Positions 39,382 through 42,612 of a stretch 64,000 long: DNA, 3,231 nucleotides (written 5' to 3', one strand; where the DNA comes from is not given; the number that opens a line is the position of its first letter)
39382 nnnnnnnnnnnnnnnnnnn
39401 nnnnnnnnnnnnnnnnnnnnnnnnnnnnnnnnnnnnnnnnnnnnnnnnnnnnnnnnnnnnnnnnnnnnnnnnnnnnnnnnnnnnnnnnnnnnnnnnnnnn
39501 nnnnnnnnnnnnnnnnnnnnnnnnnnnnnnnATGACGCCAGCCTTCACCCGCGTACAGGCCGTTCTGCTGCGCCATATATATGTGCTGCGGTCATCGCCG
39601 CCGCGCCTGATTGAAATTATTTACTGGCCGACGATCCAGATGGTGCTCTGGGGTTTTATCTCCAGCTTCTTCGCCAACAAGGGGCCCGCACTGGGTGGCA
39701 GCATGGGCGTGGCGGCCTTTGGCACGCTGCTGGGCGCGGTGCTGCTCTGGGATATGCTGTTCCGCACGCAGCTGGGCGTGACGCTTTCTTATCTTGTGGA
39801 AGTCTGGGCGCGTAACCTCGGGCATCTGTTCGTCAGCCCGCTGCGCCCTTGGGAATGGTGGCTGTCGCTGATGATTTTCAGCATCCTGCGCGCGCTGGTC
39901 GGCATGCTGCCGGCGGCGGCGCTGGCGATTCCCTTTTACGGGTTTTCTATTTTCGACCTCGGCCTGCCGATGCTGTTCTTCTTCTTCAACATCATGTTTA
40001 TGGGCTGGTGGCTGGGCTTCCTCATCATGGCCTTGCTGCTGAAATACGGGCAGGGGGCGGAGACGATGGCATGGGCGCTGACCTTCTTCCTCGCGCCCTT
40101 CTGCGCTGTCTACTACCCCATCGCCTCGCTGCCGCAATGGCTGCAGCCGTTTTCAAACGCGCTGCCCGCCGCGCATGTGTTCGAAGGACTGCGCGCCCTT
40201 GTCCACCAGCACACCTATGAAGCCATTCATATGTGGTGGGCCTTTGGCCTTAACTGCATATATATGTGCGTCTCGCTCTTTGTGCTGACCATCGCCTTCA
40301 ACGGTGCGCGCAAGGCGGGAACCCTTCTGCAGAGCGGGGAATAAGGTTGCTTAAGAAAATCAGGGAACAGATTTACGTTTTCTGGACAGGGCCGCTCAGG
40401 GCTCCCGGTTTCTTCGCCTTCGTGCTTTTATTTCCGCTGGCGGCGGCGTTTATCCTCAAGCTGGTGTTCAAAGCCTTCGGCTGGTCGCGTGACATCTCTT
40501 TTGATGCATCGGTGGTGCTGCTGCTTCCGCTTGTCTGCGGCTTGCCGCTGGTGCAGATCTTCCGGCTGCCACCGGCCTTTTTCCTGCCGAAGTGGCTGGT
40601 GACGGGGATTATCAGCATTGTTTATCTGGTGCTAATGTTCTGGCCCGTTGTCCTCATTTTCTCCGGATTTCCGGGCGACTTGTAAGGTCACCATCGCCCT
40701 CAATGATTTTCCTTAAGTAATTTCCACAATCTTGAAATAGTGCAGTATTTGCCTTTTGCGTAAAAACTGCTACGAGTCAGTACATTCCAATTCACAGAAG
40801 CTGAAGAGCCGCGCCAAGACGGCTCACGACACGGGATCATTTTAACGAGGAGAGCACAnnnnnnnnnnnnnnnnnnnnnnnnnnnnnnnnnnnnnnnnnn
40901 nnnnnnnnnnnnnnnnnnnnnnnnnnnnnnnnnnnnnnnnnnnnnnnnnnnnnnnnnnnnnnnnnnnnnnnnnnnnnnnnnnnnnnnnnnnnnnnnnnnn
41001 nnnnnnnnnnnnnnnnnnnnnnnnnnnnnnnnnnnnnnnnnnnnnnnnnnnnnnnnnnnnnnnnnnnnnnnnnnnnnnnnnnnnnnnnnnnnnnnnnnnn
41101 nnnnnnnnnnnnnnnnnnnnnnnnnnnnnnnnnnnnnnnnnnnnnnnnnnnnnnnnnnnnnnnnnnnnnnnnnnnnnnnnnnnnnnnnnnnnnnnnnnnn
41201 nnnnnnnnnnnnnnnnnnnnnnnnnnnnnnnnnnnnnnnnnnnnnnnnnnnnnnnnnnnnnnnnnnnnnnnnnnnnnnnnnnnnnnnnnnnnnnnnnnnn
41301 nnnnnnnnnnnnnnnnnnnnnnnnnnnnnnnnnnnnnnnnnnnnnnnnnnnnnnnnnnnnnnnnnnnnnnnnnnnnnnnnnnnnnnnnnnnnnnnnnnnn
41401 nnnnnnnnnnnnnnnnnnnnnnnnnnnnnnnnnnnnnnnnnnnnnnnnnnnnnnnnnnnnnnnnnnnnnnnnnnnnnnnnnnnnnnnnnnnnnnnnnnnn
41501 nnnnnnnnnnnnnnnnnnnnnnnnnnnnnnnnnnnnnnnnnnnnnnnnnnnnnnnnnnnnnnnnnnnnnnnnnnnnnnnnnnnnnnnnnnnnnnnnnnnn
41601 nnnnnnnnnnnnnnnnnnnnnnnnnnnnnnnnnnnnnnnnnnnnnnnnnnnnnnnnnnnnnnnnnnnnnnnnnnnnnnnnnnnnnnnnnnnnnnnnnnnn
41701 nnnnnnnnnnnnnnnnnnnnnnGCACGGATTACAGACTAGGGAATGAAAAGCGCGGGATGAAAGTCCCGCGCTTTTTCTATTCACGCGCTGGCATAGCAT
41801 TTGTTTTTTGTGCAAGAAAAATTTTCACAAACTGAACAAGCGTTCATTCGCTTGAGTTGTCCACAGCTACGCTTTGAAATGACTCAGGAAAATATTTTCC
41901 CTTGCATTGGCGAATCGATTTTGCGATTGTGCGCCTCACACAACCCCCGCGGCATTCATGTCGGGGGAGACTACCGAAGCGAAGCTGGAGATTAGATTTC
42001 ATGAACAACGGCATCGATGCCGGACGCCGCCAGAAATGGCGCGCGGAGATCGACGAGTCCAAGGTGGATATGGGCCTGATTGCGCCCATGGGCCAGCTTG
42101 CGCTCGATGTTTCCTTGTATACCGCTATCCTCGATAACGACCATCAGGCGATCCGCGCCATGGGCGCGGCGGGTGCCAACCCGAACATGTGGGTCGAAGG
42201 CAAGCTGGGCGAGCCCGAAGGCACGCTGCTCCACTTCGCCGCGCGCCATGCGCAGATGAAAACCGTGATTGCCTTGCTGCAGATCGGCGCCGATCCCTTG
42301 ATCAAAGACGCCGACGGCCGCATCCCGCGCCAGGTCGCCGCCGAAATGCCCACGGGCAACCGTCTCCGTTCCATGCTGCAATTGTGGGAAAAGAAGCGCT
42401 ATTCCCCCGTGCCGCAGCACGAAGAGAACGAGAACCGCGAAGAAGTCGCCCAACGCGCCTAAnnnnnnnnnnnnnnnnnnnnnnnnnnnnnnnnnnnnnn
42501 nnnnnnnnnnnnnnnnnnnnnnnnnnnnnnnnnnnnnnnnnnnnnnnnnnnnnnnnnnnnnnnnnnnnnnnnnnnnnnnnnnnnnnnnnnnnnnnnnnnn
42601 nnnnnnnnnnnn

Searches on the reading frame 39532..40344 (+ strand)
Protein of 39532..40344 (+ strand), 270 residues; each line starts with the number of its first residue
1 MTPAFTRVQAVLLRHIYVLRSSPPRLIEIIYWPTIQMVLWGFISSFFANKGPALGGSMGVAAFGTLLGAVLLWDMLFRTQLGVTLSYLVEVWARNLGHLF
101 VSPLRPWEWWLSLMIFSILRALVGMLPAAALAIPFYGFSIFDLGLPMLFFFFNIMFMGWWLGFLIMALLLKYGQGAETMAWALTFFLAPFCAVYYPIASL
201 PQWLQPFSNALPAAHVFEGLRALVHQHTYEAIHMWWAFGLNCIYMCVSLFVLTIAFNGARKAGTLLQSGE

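Call 88: search_protein_families(library=pfam, proteins=[window:39532-40344:+], max_evalue=0.01)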
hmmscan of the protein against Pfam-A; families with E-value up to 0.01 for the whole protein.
window:39532-40344:+ (270 aa): 2 families
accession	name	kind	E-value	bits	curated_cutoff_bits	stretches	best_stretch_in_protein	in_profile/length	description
PF01061.29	ABC2_membrane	-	8.1e-10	39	26.9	1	30-223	21-209/211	ABC-2 type transporter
PF12698.13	ABC2_membrane_3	-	6.1e-09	35.9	31.6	1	98-255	195-344/347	ABC-2 family transporter protein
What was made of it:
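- An ordinary ABC-2 pair also exists nearby at 38792-40344 (call 88).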

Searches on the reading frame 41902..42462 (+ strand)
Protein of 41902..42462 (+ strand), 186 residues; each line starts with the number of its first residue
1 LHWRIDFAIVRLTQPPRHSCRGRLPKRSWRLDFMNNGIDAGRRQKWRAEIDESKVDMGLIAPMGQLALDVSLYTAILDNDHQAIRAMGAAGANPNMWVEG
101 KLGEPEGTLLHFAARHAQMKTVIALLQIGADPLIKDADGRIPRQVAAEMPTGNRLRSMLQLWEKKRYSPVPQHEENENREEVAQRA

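Call 88: search_protein_families(library=pfam, proteins=[window:41902-42462:+], max_evalue=0.01)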
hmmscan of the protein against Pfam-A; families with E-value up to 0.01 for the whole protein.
window:41902-42462:+ (186 aa): 2 families
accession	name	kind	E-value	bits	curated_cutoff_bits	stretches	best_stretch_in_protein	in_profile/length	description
PF00023.36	Ank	-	0.00012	22.6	21.1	1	108-136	4-32/33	Ankyrin repeat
PF13606.12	Ank_3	-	0.0011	19.7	22.3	0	108-133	4-29/30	Ankyrin repeat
